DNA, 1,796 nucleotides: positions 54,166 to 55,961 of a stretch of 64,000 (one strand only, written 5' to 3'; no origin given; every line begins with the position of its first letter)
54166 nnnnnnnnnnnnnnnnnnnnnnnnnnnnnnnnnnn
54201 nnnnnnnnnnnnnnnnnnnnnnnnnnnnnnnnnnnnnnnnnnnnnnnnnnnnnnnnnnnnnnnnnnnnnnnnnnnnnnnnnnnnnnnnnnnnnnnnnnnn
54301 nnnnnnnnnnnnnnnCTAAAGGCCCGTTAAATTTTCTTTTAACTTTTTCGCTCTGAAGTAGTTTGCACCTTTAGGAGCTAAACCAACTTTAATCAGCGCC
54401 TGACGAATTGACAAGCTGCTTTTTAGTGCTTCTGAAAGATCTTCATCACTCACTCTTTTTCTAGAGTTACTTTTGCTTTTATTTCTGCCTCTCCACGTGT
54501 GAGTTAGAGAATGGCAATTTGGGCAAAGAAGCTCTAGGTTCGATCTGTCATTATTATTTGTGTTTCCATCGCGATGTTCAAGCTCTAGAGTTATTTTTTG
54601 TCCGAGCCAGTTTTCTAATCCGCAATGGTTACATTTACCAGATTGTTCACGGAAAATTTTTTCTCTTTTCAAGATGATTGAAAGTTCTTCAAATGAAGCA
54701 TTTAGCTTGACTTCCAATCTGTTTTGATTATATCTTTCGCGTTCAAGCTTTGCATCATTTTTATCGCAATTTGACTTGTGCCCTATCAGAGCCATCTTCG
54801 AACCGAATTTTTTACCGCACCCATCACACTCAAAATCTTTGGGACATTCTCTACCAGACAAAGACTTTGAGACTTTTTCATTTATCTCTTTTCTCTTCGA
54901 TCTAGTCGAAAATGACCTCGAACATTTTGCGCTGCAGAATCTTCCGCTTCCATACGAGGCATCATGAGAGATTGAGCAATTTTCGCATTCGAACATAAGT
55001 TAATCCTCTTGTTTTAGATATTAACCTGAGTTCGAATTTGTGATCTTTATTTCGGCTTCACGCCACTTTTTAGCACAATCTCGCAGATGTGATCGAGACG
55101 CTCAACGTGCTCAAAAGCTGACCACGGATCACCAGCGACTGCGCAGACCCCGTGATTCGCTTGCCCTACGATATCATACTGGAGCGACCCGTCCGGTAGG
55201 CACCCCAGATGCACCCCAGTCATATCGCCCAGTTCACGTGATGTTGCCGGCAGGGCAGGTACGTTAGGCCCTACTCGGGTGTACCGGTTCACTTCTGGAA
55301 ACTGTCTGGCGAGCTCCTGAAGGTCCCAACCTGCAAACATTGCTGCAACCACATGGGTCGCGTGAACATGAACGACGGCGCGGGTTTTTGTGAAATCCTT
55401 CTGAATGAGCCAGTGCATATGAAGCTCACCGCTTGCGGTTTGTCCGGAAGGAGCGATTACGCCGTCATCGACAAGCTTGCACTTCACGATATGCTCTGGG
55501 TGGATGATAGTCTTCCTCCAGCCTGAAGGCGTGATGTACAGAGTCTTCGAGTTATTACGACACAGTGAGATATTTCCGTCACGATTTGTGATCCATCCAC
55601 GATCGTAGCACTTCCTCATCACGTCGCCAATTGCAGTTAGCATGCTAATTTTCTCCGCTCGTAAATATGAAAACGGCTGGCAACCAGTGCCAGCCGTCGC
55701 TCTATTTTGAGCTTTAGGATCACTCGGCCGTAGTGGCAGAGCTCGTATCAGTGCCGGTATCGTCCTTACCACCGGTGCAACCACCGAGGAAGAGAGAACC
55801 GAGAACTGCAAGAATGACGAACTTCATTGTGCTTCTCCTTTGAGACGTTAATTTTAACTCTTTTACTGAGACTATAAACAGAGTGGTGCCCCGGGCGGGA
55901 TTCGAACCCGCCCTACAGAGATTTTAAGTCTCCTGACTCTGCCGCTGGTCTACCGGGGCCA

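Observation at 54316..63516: Three HNH endonuclease genes each borrow their stop codon from the tRNA immediately downstream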

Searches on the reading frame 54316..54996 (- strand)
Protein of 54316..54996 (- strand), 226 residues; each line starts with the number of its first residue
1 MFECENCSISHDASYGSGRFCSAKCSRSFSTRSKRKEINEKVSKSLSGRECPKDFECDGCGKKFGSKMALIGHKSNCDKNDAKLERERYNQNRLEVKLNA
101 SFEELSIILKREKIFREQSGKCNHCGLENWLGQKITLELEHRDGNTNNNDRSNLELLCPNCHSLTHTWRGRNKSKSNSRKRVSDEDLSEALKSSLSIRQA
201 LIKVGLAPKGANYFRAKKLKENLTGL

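Call 6: search_protein_families(library=pfam, proteins=[window:54316-54996:-], max_evalue=0.01)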
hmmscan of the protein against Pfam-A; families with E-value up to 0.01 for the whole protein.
window:54316-54996:- (226 aa): 1 family
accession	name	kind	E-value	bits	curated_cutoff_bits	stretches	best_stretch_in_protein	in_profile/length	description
PF13912.12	zf-C2H2_6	-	0.00067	20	25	1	55-75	2-22/27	C2H2-type zinc finger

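Call 11: search_dna_similar(query=window:54316-54996:-, collection=phages, mode=protein, max_rows=25)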
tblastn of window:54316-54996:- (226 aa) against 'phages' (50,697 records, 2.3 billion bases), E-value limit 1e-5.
Records with a match: 194; places in all: 205; records where one place covers at least 80% of the query: 4.
Best place of each record, by identity: <60% 194.
By first word of the organism name: Escherichia 75; Salmonella 27; Gordonia 13; uncultured 9; Yersinia 7; Pseudomonas 7; Enterococcus 6; Erwinia 5; Shigella 5; Streptomyces 4; and 18 more.
By host as written in the record: Escherichia coli 44; - 26; Gordonia terrae 3612 12; Salmonella enterica 7; Escherichia coli B 5; Aeromonas hydrophila BIOTECH 10089 4; Salmonella enterica subsp. enterica serovar Typhimurium 4/74 3; Edwardsiella ictaluri 3; and 64 more.
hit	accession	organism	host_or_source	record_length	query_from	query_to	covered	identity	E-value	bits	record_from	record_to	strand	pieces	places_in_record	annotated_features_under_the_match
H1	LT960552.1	Yersinia phage fHe-Yen9-03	-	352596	1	221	98%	34.4%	4e-26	111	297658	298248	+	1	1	g440: hypothetical protein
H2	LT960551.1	Yersinia phage fHe-Yen9-04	-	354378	1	221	98%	34.4%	4e-26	111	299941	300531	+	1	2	g436: hypothetical protein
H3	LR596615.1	Yersinia phage fHe-Yen9-04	-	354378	1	221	98%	34.4%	4e-26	111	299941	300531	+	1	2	g436: hypothetical protein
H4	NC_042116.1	Yersinia phage fHe-Yen9-04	-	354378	1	221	98%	34.4%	4e-26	111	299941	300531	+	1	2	g436: HNH endonuclease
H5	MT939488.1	Erwinia phage pEa_SNUABM_50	Erwinia amylovora SNUABM_01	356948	19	170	67%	40.3%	2e-18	89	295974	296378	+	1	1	putative HNH endonuclease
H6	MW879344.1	Erwinia phage pEa_SNUABM_49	Erwinia amylovora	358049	19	170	67%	40.3%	2e-18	89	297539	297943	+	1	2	hypothetical protein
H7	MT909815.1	Enterococcus phage iF6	Enterococcus faecium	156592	19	170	67%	35.0%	5e-10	64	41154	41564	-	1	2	none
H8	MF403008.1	Agrobacterium phage Atu_ph07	Agrobacterium tumefaciens C58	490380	4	170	74%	31.7%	1e-13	75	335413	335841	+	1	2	homing endonuclease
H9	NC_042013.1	Agrobacterium phage Atu_ph07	Agrobacterium tumefaciens C58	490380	4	170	74%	31.7%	1e-13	75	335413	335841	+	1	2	HNH endonuclease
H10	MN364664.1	Xanthomonas phage Xoo-sp15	Xanthomonas oryzae pv. oryzae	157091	3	169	74%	28.2%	5e-11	67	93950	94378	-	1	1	HNH endonuclease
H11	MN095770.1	Serratia phage Slocum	Serratia marcescens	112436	33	170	61%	33.6%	6e-11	67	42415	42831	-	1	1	H-N-H homing endonuclease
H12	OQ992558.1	Escherichia phage L14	Escherichia coli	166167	111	219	48%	42.3%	2e-15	81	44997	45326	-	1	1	hypothetical protein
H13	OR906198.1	Escherichia phage BP32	Escherichia coli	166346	111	219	48%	42.3%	2e-15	81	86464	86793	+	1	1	H-N-H endonuclease F-TflIV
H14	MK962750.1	Shigella phage CM8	Escherichia coli BL21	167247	111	219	48%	42.3%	2e-15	81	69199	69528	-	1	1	HNH endonuclease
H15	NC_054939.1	Shigella phage CM8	Escherichia coli BL21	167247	111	219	48%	42.3%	2e-15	81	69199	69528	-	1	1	HNH endonuclease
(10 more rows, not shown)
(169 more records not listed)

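Call 12: get_annotated_region(hit=H4, flank=2500)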
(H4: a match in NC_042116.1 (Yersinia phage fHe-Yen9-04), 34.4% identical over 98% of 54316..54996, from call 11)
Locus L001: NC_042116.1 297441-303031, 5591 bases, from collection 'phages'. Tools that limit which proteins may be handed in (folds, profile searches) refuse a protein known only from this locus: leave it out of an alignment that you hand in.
description: Yersinia phage fHe-Yen9-04 genome assembly, complete genome: monopartite.
organism: Yersinia phage fHe-Yen9-04 (NCBI taxid 2052742)
taxonomy: Viruses; Duplodnaviria; Heunggongvirae; Uroviricota; Caudoviricetes; Eneladusvirus; Eneladusvirus Yen904
host: -; source: -; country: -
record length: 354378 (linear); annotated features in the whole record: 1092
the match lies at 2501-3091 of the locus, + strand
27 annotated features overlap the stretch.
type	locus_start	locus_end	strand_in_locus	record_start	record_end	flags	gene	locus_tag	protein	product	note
CDS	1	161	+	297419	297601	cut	g430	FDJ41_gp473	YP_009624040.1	hypothetical protein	-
regulatory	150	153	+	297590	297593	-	g430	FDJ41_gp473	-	ribosome_binding_site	-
CDS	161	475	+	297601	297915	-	g431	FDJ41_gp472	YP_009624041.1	hypothetical protein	-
tRNA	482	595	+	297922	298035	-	-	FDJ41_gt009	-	-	tRNA-Pseudo-AAA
regulatory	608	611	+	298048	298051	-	-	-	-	ribosome_binding_site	-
CDS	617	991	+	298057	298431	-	g432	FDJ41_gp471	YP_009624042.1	hypothetical protein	-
regulatory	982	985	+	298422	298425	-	g432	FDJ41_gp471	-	ribosome_binding_site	-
CDS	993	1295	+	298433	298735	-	g433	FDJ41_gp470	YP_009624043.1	hypothetical protein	-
tRNA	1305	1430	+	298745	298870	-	-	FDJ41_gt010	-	-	tRNA-Pseudo-GAA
regulatory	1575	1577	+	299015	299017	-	-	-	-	ribosome_binding_site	-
CDS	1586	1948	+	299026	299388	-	g434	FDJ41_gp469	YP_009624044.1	hypothetical protein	-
regulatory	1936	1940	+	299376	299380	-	g434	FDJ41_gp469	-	ribosome_binding_site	-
CDS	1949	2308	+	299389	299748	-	g435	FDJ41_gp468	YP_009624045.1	hypothetical protein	-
tRNA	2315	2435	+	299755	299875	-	-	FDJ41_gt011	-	-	tRNA-Undet-???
regulatory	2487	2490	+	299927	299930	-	-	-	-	ribosome_binding_site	-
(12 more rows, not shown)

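Call 13: get_annotated_region(hit=H9, flank=2500)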
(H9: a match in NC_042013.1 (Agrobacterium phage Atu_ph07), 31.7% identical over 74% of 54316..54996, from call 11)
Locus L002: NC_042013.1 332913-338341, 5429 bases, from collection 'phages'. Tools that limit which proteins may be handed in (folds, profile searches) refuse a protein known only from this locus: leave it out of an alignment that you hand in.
description: Agrobacterium phage Atu_ph07, complete genome.
organism: Agrobacterium phage Atu_ph07 (NCBI taxid 2024264)
taxonomy: Viruses; Duplodnaviria; Heunggongvirae; Uroviricota; Caudoviricetes; Polybotosvirus; Polybotosvirus Atuph07
host: Agrobacterium tumefaciens C58; source: -; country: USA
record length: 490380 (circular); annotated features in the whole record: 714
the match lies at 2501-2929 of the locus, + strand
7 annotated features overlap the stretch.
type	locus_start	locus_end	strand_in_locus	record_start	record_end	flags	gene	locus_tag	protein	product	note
CDS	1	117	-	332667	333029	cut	-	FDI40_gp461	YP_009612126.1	hypothetical protein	-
CDS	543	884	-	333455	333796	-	-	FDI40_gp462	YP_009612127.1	hypothetical protein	-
CDS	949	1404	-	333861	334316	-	-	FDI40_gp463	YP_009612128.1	hypothetical protein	-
CDS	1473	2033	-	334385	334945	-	-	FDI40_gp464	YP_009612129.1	hypothetical protein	-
CDS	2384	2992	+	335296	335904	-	-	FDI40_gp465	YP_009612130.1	HNH endonuclease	-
CDS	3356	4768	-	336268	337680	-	-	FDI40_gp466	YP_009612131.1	hypothetical protein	-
CDS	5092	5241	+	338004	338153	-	-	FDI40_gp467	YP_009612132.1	hypothetical protein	-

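Call 15: find_related_loci(query=window:54316-54996:-, collection=viral_contigs, flank=3000)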
Query window:54316-54996:- (226 aa) in viral_contigs; peptide patterns used: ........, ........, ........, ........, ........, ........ (x = any residue, [..] = any of these).
187 stretches matched a pattern; 174 encode a relative of the query (tblastn E <= 1e-3); the best 80 are kept; 80 distinct loci.
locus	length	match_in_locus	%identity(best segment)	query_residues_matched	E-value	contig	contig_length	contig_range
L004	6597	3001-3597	46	1-219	2e-57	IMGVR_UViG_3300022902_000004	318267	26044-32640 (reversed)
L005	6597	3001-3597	46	1-219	2e-57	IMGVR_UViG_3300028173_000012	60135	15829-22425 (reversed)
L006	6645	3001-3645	40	1-225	4e-41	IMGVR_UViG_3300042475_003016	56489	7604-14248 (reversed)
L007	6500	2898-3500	40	1-226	3e-40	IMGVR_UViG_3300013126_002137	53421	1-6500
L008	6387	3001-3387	53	98-226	8e-38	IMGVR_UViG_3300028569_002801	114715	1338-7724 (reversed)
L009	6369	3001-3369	59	100-220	2e-37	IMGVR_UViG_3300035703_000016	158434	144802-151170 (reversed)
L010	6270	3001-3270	68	132-221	1e-36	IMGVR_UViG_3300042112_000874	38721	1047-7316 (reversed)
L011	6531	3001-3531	41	57-219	4e-35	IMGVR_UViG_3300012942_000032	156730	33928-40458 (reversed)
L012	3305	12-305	58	122-219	9e-34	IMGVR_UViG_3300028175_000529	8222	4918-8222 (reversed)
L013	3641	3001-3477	40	1-168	2e-33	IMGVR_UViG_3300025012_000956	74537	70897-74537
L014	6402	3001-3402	47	81-220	2e-32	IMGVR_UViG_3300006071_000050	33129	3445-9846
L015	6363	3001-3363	41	93-206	9e-21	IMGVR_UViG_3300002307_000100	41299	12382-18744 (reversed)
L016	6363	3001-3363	41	93-206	9e-21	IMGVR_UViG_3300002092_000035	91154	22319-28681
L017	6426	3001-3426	35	19-181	1e-19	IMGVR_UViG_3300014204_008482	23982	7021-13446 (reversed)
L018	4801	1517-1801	43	111-206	2e-19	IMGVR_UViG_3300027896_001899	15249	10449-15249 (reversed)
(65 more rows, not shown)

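Call 66: get_annotated_region(hit=H13, flank=1200)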
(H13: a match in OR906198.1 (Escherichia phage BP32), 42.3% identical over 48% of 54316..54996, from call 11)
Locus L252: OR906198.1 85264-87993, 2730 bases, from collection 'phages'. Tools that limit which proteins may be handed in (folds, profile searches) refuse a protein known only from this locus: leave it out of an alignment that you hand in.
description: Escherichia phage BP32, complete genome.
organism: Escherichia phage BP32 (NCBI taxid 3110533)
taxonomy: Viruses; Duplodnaviria; Heunggongvirae; Uroviricota; Caudoviricetes; Straboviridae; Tevenvirinae; Tequatrovirus
host: Escherichia coli; source: sewage from farm; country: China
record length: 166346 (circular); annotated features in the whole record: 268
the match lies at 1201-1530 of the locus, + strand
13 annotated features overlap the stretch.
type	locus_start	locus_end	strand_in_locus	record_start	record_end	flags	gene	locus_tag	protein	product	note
CDS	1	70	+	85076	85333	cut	-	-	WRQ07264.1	hypothetical protein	-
CDS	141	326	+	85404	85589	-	-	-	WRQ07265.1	hypothetical protein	-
CDS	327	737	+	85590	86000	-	-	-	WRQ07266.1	hypothetical protein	-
CDS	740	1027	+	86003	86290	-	-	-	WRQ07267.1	hypothetical protein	-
CDS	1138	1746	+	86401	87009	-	-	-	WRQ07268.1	H-N-H endonuclease F-TflIV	-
tRNA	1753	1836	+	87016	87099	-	-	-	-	tRNA-Leu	-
tRNA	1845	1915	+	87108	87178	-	-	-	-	tRNA-Gly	-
tRNA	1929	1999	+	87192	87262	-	-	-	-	tRNA-Pro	-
tRNA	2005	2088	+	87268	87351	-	-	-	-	tRNA-Ser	-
tRNA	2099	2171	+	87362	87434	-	-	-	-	tRNA-Thr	-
tRNA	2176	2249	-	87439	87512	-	-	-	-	tRNA-Ile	-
tRNA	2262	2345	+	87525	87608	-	-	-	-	tRNA-Tyr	-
CDS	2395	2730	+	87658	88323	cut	-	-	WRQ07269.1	homing endonuclease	-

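Call 79: search_protein_families(library=pfam, alignment_id=A4, max_evalue=0.01)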
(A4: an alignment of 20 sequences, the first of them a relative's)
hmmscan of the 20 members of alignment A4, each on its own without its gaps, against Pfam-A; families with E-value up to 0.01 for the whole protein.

A. member 1, L014:1160-1729:+ (189 aa): 0 families

B. families by the number of members that match (of 20 scanned): 43 families (the first 25 are shown)
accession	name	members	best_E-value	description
PF04308.18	RNaseH_like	2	6.4e-25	Ribonuclease H-like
PF00472.26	RF-1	1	4.3e-23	RF-1 domain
PF11645.14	PDDEXK_5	1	2.1e-21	PD-(D/E)XK endonuclease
PF20274.4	cREC_REC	1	3.2e-20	Cyclic-phosphate processing Receiver domain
PF04480.18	DUF559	1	1.2e-13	Protein of unknown function (DUF559)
PF13518.12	HTH_28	1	4.3e-12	Helix-turn-helix domain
PF13936.12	HTH_38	1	1.4e-10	Helix-turn-helix domain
PF02796.21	HTH_7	1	7.5e-09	Helix-turn-helix domain of resolvase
PF18741.7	MTES_1575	1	7.6e-09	REase_MTES_1575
PF01814.28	Hemerythrin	1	4.3e-08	Hemerythrin HHE cation binding domain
PF13384.12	HTH_23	1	1.7e-07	Homeodomain-like domain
PF00196.25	GerE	1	6.7e-07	Bacterial regulatory proteins, luxR family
PF01022.26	HTH_5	1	6.7e-07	Bacterial regulatory protein, arsR family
PF05367.17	Phage_endo_I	1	1.6e-05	Phage endonuclease I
PF14493.12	HTH_40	1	2.8e-05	Helix-turn-helix domain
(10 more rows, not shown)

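Call 80: search_protein_families(library=pfam, alignment_id=A5, max_evalue=0.01)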
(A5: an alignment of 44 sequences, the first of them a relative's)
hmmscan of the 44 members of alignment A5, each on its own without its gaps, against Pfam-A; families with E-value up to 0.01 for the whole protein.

A. member 1, L008:4969-5463:+ (164 aa): 0 families

B. families by the number of members that match (of 44 scanned): 50 families (the first 25 are shown)
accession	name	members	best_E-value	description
PF01844.29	HNH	6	6.2e-13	HNH endonuclease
PF14279.12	HNH_5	4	4.5e-17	HNH endonuclease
PF13395.12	HNH_4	3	5.6e-06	HNH endonuclease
PF04308.18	RNaseH_like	2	2.4e-25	Ribonuclease H-like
PF20056.4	DUF6455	2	0.0066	Family of unknown function (DUF6455)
PF01139.22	RtcB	1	7.7e-82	tRNA-splicing ligase RtcB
PF02773.21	S-AdoMet_synt_C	1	3.2e-48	S-adenosylmethionine synthetase, C-terminal domain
PF01223.29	Endonuclease_NS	1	7.2e-41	DNA/RNA non-specific endonuclease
PF08534.16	Redoxin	1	2.6e-26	Redoxin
PF02772.21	S-AdoMet_synt_M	1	2.9e-24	S-adenosylmethionine synthetase, central domain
PF04055.27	Radical_SAM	1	1.3e-23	Radical SAM superfamily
PF00588.24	SpoU_methylase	1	1.3e-23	SpoU rRNA Methylase family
PF00438.25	S-AdoMet_synt_N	1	1.2e-21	S-adenosylmethionine synthetase, N-terminal domain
PF18143.6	HAD_SAK_2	1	1.6e-20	HAD domain in Swiss Army Knife RNA repair proteins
PF20274.4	cREC_REC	1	1.6e-20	Cyclic-phosphate processing Receiver domain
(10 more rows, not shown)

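Call 84: search_protein_families(library=phrogs, proteins=[window:54316-54996:-], max_evalue=0.00001)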
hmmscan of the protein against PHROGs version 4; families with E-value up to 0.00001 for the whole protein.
window:54316-54996:- (226 aa): 7 families
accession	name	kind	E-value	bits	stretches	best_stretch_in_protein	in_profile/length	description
phrog_14736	-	DNA, RNA and nucleotide metabolism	1.5e-28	100.8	1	110-220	21-132/202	HNH endonuclease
phrog_10822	-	DNA, RNA and nucleotide metabolism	1.3e-21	78.4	1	83-178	66-160/245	HNH endonuclease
phrog_1271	-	DNA, RNA and nucleotide metabolism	1.4e-08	35.6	1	3-186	179-338/361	HNH endonuclease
phrog_119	-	DNA, RNA and nucleotide metabolism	1.9e-07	31.3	1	85-190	169-281/443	HNH endonuclease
phrog_2255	-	DNA, RNA and nucleotide metabolism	4.4e-07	30.6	1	70-189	74-193/211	HNH endonuclease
phrog_589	-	DNA, RNA and nucleotide metabolism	8.5e-07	29.9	1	111-185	83-158/179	HNH endonuclease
phrog_144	-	DNA, RNA and nucleotide metabolism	6.4e-06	26.9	0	51-189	21-152/175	HNH endonuclease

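Call 86: find_homologous_proteins(query=window:54316-54996:-, max_evalue=1e-20)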
Query window:54316-54996:- (226 aa): 343 proteins with E <= 1e-20 among 774 candidates; the best 120 are listed.
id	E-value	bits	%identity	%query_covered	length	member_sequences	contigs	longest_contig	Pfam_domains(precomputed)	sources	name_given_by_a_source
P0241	6.5e-145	499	100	100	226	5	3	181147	-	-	-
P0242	1.1e-114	400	82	97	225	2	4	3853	-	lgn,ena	-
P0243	4.1e-82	293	59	98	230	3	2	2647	-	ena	-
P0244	1.7e-81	291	59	98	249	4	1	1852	-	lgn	-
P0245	4.7e-79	283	60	97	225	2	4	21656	-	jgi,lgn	-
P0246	5.8e-79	283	61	97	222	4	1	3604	-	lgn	-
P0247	7.9e-76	273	59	97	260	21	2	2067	-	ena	-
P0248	1.2e-75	272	58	98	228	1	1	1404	-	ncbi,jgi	jgi:hypothetical protein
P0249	4.2e-75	270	57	98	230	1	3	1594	-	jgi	-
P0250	2.1e-71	258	55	98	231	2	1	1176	-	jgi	-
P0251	6.5e-70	253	56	97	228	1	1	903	-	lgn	-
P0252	1.6e-68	249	57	98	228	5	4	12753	-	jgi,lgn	-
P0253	7.5e-68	247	55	96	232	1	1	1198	-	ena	-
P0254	1.3e-65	239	53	97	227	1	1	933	-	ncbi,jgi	jgi:hypothetical protein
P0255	2.6e-64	235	54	96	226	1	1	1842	-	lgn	-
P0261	2.0e-61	226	50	98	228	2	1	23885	-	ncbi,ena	-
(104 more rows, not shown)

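Call 88: find_encoding_contigs(protein=P0261, flank=1200, max_places=1)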
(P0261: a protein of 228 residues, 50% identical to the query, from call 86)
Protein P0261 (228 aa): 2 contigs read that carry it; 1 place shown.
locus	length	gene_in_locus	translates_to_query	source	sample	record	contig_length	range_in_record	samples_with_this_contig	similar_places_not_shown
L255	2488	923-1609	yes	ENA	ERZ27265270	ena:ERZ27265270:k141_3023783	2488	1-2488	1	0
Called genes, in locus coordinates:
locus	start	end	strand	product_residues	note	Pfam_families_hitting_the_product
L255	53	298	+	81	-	-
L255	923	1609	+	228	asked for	-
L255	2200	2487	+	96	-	?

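Call 89: find_encoding_contigs(protein=P0242, flank=1200, max_places=2)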
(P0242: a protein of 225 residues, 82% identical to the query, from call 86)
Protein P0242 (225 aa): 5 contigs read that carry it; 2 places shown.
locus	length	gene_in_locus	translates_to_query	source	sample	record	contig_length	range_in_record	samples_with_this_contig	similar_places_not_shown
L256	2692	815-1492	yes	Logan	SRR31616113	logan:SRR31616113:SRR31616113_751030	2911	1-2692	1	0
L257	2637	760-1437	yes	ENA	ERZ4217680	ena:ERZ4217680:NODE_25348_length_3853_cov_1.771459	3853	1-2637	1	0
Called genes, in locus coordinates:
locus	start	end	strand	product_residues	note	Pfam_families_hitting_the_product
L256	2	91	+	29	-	?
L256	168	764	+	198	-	PF00596:Aldolase_II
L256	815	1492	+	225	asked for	-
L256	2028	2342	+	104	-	-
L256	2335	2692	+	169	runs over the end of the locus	PF18013:Phage_lysozyme2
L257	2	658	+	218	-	?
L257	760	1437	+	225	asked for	-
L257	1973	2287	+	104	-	-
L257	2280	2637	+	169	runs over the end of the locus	PF18013:Phage_lysozyme2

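Call 90: find_encoding_contigs(protein=P0245, flank=1200, max_places=1)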
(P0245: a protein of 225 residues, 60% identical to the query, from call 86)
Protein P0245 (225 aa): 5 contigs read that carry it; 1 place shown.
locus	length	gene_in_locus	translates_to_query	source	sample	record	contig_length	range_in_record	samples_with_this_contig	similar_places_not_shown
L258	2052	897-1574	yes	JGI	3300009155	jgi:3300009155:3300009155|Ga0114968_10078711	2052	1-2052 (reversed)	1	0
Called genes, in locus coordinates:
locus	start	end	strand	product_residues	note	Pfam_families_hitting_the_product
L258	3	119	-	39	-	?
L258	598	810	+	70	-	-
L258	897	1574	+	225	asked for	-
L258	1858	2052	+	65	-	?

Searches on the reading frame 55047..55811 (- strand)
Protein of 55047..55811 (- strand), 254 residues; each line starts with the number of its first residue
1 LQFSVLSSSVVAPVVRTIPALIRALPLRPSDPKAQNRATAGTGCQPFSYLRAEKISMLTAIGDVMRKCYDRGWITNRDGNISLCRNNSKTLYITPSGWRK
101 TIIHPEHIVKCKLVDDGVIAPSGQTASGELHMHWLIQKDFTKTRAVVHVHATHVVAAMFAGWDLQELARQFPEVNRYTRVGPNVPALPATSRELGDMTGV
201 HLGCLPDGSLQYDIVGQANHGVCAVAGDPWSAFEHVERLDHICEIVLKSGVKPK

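Call 6: search_protein_families(library=pfam, proteins=[window:55047-55811:-], max_evalue=0.01)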
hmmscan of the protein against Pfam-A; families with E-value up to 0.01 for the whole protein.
window:55047-55811:- (254 aa): 1 family
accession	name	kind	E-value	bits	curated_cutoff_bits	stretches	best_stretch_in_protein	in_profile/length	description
PF00596.27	Aldolase_II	-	9.3e-26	91.3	22.2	1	63-246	5-182/183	Class II Aldolase and Adducin N-terminal domain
